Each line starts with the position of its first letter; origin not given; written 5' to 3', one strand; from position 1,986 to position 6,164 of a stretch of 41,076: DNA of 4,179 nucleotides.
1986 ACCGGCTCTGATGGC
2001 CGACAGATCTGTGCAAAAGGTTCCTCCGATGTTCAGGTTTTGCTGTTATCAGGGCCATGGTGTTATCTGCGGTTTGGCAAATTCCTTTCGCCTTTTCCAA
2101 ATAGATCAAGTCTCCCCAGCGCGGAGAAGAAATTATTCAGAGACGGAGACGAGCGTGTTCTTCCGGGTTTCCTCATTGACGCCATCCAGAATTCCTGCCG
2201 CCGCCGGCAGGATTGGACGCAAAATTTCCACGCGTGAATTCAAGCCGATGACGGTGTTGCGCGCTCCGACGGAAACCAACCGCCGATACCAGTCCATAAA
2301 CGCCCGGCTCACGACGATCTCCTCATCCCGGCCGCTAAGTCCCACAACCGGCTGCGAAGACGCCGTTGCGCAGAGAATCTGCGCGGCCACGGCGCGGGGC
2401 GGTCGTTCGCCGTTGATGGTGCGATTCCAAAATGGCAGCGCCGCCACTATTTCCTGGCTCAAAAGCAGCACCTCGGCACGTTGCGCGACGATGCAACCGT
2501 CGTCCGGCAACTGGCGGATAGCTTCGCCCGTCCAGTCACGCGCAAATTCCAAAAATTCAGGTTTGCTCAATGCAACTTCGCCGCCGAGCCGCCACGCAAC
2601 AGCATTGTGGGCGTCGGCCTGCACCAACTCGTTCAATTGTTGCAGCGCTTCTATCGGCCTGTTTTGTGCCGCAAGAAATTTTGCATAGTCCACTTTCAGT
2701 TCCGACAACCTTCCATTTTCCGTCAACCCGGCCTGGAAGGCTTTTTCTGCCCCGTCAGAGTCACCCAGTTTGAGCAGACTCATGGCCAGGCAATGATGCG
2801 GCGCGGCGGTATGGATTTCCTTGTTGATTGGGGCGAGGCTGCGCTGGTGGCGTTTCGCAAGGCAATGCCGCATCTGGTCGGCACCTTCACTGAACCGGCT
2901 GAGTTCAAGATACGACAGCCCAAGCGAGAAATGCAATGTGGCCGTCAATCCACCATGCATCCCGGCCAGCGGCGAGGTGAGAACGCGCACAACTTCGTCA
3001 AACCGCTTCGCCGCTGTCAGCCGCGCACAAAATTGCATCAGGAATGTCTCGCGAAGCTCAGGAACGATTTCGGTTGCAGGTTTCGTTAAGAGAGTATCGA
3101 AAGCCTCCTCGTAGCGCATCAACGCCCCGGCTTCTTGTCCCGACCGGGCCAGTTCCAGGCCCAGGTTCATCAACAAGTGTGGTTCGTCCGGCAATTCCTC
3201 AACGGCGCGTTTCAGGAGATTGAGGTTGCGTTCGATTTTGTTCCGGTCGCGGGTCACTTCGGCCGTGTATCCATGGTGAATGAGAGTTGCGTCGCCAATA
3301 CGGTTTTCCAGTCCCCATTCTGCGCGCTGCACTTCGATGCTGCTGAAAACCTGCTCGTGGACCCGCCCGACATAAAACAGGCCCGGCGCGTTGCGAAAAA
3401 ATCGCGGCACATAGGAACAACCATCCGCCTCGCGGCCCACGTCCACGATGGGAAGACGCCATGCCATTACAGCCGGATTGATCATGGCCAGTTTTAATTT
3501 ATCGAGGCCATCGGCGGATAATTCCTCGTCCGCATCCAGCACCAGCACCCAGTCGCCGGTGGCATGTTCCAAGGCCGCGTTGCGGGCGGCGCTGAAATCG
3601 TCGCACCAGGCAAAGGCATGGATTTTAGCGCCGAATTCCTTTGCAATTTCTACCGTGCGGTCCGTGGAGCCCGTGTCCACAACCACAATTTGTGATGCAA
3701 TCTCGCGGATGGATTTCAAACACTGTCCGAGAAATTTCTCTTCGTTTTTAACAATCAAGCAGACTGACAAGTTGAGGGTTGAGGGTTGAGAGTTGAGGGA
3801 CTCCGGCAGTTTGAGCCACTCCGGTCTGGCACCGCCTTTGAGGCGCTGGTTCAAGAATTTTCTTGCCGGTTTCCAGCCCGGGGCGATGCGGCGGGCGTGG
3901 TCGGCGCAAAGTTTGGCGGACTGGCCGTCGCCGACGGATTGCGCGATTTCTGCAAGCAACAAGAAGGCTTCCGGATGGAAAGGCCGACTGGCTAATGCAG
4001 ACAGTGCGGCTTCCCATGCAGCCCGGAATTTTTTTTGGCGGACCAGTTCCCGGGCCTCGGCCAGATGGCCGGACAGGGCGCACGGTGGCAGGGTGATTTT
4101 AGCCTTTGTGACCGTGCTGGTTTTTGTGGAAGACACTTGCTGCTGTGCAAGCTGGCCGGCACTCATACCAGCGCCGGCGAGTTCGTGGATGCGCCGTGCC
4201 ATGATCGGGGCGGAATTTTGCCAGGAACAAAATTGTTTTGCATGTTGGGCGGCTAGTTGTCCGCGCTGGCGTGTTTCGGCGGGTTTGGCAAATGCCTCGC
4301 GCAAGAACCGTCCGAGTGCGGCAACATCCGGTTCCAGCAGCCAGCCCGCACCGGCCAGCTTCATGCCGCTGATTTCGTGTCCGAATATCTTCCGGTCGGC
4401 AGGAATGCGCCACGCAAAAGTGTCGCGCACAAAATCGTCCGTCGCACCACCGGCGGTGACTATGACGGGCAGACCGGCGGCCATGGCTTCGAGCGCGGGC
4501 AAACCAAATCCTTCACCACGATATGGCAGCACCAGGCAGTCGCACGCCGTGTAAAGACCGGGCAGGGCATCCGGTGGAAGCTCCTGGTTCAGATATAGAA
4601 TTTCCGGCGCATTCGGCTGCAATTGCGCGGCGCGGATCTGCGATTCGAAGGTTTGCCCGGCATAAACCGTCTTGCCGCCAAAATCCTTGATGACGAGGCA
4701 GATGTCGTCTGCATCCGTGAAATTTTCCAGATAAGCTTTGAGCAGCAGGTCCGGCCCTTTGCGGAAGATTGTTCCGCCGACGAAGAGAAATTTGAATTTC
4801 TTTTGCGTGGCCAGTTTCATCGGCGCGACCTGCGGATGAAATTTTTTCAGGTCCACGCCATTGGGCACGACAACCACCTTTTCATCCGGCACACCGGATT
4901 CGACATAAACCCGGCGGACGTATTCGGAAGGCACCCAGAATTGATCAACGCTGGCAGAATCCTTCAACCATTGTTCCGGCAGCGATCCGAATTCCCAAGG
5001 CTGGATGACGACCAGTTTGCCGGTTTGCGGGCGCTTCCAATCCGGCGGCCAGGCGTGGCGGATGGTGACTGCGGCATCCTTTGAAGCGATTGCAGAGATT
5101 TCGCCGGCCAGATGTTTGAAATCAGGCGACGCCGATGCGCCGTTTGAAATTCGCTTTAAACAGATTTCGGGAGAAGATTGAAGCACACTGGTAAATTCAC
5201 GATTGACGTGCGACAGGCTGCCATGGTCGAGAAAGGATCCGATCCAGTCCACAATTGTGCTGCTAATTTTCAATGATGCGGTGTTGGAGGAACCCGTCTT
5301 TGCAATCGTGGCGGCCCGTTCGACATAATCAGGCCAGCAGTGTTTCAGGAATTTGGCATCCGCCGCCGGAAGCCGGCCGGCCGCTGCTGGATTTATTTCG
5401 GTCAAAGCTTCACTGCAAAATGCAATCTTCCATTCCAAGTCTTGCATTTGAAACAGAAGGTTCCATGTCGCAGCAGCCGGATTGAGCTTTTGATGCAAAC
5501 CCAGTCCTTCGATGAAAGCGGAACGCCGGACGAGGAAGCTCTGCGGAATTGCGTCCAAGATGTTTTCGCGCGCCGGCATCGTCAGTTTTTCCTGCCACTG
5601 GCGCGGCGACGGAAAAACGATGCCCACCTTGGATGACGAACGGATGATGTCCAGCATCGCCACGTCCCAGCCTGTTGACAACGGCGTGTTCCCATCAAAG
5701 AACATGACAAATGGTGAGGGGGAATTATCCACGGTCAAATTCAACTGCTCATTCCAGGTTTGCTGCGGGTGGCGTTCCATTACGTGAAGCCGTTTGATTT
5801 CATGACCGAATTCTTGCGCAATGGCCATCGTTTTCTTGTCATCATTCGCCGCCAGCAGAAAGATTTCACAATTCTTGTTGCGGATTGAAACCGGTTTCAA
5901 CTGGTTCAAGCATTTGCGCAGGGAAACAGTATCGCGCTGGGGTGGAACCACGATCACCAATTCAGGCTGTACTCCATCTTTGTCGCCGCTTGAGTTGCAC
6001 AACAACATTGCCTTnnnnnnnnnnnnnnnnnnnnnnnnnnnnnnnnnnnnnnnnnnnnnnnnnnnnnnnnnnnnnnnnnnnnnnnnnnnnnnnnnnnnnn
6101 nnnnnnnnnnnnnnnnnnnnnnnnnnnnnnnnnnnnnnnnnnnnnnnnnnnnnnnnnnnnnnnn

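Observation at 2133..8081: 1982-aa fused HAD / GT2-like / GT4 / TPR / GT2 / TPR protein: a single-polypeptide glycan assembly line next to flagellar genes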

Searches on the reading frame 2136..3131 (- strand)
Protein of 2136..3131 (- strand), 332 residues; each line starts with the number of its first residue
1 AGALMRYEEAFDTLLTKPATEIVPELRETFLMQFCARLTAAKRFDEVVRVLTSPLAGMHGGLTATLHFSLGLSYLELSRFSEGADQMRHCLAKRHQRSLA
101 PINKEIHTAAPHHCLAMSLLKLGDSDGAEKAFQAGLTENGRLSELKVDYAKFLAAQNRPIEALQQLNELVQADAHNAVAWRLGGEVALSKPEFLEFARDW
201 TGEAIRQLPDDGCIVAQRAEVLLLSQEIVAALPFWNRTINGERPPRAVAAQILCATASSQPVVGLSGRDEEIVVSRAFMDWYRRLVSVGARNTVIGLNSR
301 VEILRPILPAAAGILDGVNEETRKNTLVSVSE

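Call 69: search_protein_families(library=pfam, proteins=[window:2136-3131:-], max_evalue=1)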
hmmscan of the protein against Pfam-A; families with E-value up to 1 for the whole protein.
window:2136-3131:- (332 aa): 17 families
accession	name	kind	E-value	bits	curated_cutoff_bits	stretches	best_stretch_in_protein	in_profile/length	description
PF07719.23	TPR_2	-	8.6e-07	29.1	27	1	110-138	2-30/34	Tetratricopeptide repeat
PF14559.12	TPR_19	-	3.6e-06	27.6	25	1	119-182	1-64/68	Tetratricopeptide repeat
PF13428.12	TPR_14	-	6e-06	26.9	23.5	1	145-182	3-40/44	Tetratricopeptide repeat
PF13432.12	TPR_16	-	8.6e-06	26.5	32.7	1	115-176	3-64/65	Tetratricopeptide repeat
PF21545.3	T7SS_EccA1_N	-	0.00028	20.7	27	1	25-134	127-230/272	T7SS, ESX-1 secretion system protein EccA1, N-terminal domain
PF23914.1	TPR_CcmH_CycH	-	0.0022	18.3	42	1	119-201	60-145/158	Cytochrome c-type biogenesis protein H TPR domain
PF00515.34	TPR_1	-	0.003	17.8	27.8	1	112-137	4-29/34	Tetratricopeptide repeat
PF07721.20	TPR_4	-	0.0089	17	27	0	109-129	1-21/26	Tetratricopeptide repeat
PF13424.12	TPR_12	-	0.021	15.4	30.1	0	108-136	2-30/77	Tetratricopeptide repeat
PF22860.2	DUF7017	-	0.043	14.3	27.5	1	146-195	4-53/141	Domain of unknown function (DUF7017)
PF13431.12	TPR_17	-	0.075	13.8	24.4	0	112-129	16-33/34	Tetratricopeptide repeat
PF23354.1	TPR_NUP160_120_M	-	0.077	12.7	27.2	0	4-50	142-184/265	NUP160/120 middle TPR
PF13181.12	TPR_8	-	0.08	13.6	25.7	0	115-136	7-28/34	Tetratricopeptide repeat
PF12968.13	DUF3856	-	0.21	12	27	0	69-168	14-115/143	Domain of Unknown Function (DUF3856)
PF13374.12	TPR_10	-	0.23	12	27.5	0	113-134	6-27/42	Tetratricopeptide repeat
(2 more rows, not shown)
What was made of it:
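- On GmaR/SunS-type GT2 protein glycosyltransferase: TPR_2, TPR_19 and TPR_14 above cut-offs in aa 1651-1982 (call 69).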

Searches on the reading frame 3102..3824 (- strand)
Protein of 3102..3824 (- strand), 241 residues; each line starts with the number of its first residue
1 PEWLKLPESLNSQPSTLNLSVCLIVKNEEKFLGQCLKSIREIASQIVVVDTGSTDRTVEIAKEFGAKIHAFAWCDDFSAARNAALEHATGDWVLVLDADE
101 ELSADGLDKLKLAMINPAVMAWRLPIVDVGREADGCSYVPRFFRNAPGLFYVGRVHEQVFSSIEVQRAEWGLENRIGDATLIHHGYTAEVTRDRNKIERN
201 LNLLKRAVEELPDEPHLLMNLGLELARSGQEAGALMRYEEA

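Call 63: search_solved_structures(query=window:3102-3824:-, max_evalue=1e-10, show_alignments=2)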
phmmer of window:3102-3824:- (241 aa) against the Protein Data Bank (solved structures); distinct sequences matched with E-value up to 1e-10: 4.
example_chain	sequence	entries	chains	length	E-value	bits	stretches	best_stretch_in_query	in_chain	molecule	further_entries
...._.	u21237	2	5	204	6.8e-30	107.3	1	17-207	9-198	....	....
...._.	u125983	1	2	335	7.3e-20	74.4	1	16-227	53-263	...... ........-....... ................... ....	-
7msn_A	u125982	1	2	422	1.2e-19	73.7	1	16-227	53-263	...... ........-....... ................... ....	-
7msk_A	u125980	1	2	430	1.9e-16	63.3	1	21-227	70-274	Glyco_trans_2-like domain-containing protein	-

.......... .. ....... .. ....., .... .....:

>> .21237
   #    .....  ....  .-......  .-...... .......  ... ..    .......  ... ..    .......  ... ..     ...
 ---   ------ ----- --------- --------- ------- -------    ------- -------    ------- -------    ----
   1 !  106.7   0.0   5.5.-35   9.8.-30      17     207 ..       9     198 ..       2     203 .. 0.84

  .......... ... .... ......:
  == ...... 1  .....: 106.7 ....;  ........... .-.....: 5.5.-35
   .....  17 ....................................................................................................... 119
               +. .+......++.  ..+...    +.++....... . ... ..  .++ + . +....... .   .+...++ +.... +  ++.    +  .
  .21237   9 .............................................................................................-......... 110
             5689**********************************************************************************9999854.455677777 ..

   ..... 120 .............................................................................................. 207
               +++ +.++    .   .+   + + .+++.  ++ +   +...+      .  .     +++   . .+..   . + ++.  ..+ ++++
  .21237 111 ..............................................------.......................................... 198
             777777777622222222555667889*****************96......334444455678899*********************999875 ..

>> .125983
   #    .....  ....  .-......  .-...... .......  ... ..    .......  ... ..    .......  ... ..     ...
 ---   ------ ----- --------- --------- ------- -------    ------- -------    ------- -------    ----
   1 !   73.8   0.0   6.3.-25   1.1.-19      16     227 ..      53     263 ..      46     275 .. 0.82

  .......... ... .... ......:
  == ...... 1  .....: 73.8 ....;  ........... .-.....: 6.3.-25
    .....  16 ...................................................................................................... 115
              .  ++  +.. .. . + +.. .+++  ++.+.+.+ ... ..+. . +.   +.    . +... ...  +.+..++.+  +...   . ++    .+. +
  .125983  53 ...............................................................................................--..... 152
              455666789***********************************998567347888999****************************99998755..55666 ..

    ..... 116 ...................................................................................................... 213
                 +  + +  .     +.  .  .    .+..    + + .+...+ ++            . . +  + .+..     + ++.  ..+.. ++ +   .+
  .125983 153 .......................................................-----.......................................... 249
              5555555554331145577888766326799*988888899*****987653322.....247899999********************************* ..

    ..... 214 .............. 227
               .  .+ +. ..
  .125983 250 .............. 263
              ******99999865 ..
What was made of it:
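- On GmaR/SunS-type GT2 protein glycosyltransferase: GmaR 6.8e-30 with shared IVKNEE, VDTGSTD, DFSAARN, DADE, HEQ and HxGY (call 63).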

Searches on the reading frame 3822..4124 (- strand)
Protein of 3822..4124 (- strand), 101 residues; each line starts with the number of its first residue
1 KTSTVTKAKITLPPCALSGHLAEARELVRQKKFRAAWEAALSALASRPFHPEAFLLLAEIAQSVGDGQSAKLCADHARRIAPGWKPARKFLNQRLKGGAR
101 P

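Call 69: search_protein_families(library=pfam, proteins=[window:3822-4124:-], max_evalue=1)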
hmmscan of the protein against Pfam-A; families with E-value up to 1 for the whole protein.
window:3822-4124:- (101 aa): 6 families
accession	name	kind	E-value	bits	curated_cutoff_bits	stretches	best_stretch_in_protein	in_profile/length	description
PF13432.12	TPR_16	-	0.00023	22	32.7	1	21-61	1-41/65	Tetratricopeptide repeat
PF13830.11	DUF4192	-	0.022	15.1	27.8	1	35-101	256-320/321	Domain of unknown function (DUF4192)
PF13428.12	TPR_14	-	0.024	15.7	23.5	1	20-60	4-44/44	Tetratricopeptide repeat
PF16266.10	DUF4919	-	0.035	14.4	29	1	23-77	64-118/186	Domain of unknown function (DUF4919)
PF14559.12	TPR_19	-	0.047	14.5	25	1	28-84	2-58/68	Tetratricopeptide repeat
PF12569.14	NatA_aux_su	-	0.32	10.3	33.3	1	28-80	205-255/515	N-terminal acetyltransferase A, auxiliary subunit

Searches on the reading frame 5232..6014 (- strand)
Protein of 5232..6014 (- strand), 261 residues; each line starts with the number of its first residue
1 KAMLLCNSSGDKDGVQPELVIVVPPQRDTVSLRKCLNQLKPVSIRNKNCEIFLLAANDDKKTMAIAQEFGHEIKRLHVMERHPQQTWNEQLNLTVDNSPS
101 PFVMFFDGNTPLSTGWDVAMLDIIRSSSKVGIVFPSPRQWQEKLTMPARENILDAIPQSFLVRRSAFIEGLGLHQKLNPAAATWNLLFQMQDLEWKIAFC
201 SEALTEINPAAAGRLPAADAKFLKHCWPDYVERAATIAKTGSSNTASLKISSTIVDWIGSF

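Call 45: predict_structure(alignment_id=A3)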
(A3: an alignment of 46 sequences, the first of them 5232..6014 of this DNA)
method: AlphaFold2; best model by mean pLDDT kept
length: 261 residues; sequences in the alignment: 46
mean_pLDDT: 86.8   pTM: 0.84
mean pLDDT of the five models: 86.8, 86.6, 86.5, 85.6, 84.5
residues with pLDDT >= 90: 177; 70-90: 37; 50-70: 34; < 50: 13
segments of 3 or more residues with pLDDT < 50: 1-4, 6-8
pLDDT, mean of each block of 10 residues (from residue 1): 47 78 94 96 95 96 97 96 95 96 93 94 97 85 65 84 98 95 97 96 76 84 96 90 57 63 63
secondary structure, 60 per line:
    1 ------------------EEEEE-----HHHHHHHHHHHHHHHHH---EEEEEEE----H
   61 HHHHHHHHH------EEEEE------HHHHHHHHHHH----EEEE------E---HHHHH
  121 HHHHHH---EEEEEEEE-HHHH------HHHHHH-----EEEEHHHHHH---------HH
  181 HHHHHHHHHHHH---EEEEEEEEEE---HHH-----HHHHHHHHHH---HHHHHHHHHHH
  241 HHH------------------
elements in order: E19-23 H29-45 E49-55 H60-69 E76-80 H87-97 E102-105 H116-126 E130-137 H139-142 H149-154 E160-163 H164-169 H179-192 E196-205 H217-226 H230-243

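Call 50: fold_search(model_id=the predicted structure, library=pdb)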
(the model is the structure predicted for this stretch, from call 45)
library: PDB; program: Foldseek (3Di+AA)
matches with E <= 10: 1858; with E <= 0.001: 324
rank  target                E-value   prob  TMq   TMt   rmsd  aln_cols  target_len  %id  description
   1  6yv7_B                3.8e-10  1.00  0.60  0.46  12.5       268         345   11  Mannosyltransferase PcManGT from Pyrobaculum calidifontis (released 2020-07-22)
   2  9fmz_A                1.8e-09  1.00  0.55  0.19   5.6       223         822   12  Cryo-EM structure of the c-di-GMP-bound synthase:pEtN transferase complex (BcsA-Bct-G3) from the E. coli cellulose sec (released 2024-10-16)
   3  9jma_A                1.8e-09  1.00  0.57  0.49   6.8       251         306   11  Crystal structure of glycosyltransferase AvpGT (released 2025-01-29)
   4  9jn3_A                2.9e-09  1.00  0.57  0.51   6.5       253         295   12  Crystal structure of AvpGT in complex with Ara-A (released 2025-01-29)
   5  9jn3_B                3.0e-09  1.00  0.56  0.50   7.8       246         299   12  Crystal structure of AvpGT in complex with Ara-A (released 2025-01-29)
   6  6yv7_A                3.0e-09  1.00  0.59  0.46  12.7       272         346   11  Mannosyltransferase PcManGT from Pyrobaculum calidifontis (released 2020-07-22)
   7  2z86_B                4.2e-09  1.00  0.56  0.27   6.5       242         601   12  Crystal structure of chondroitin polymerase from Escherichia coli strain K4 (K4CP) complexed with UDP-GlcUA and UDP (released 2008-09-16)
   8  2z87_A                1.1e-08  1.00  0.54  0.26   7.3       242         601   12  Crystal structure of chondroitin polymerase from Escherichia coli strain K4 (K4CP) complexed with UDP-GalNAc and UDP (released 2008-09-16)
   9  2z87_B                1.1e-08  1.00  0.55  0.27   6.9       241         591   12  Crystal structure of chondroitin polymerase from Escherichia coli strain K4 (K4CP) complexed with UDP-GalNAc and UDP (released 2008-09-16)
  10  6p61_B                1.1e-08  1.00  0.56  0.74   5.0       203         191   14  Structure of a Glycosyltransferase from Leptospira borgpetersenii serovar Hardjo-bovis (strain JB197) (released 2019-07-10)
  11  6p61_C                1.1e-08  1.00  0.54  0.72   5.2       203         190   14  Structure of a Glycosyltransferase from Leptospira borgpetersenii serovar Hardjo-bovis (strain JB197) (released 2019-07-10)
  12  9nyd_A                1.5e-08  1.00  0.54  0.46   6.8       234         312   15  Cryo-EM structure of the glycosyltransferase GtrB in the pre-catalysis and product-bound state (released 2025-12-17)
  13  8smn_A                1.6e-08  1.00  0.56  0.31   8.0       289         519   14  Xenopus laevis hyaluronan synthase 1, nascent HA polymer bound state (released 2024-05-01)
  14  9b8v_E                2.0e-08  1.00  0.55  0.19  10.0       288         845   12  AlphaFold2 informed cryo-EM model of the E. coli cellulose synthase BcsAG3B6 complex (released 2025-02-19)
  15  8smm_A                2.4e-08  1.00  0.54  0.31   7.6       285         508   14  Xenopus laevis hyaluronan synthase 1 (released 2024-05-01)
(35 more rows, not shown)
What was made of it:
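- On GT2 (middle, 'GT2-like' module): Foldseek hits to PcManGT, BcsA, K4CP, GtrB and others, at 3.8e-10 and weaker (calls 45, 50).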

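Call 69: search_protein_families(library=pfam, proteins=[window:5232-6014:-], max_evalue=1)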
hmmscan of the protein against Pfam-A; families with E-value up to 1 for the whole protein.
window:5232-6014:- (261 aa): 2 families
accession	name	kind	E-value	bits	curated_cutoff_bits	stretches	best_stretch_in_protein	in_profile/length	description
PF00535.33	Glycos_transf_2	-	0.00099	19.5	23.3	1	31-129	12-108/168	Glycosyl transferase family 2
PF13641.12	Glyco_tranf_2_3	-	0.005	17.3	27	1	19-110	3-97/230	Glycosyltransferase like family 2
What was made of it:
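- On GT2 (middle, 'GT2-like' module): 19.5 bits against 23.3 (call 69).
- Checked: The GT2-like module (aa 700-945) is sub-threshold by sequence (19.5 bits against 23.3; call 69) but has a GT-A fold: AF2 pLDDT 86.8, 324 PDB hits at E<=0.001, best 3.8e-10 (calls 45, 50).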
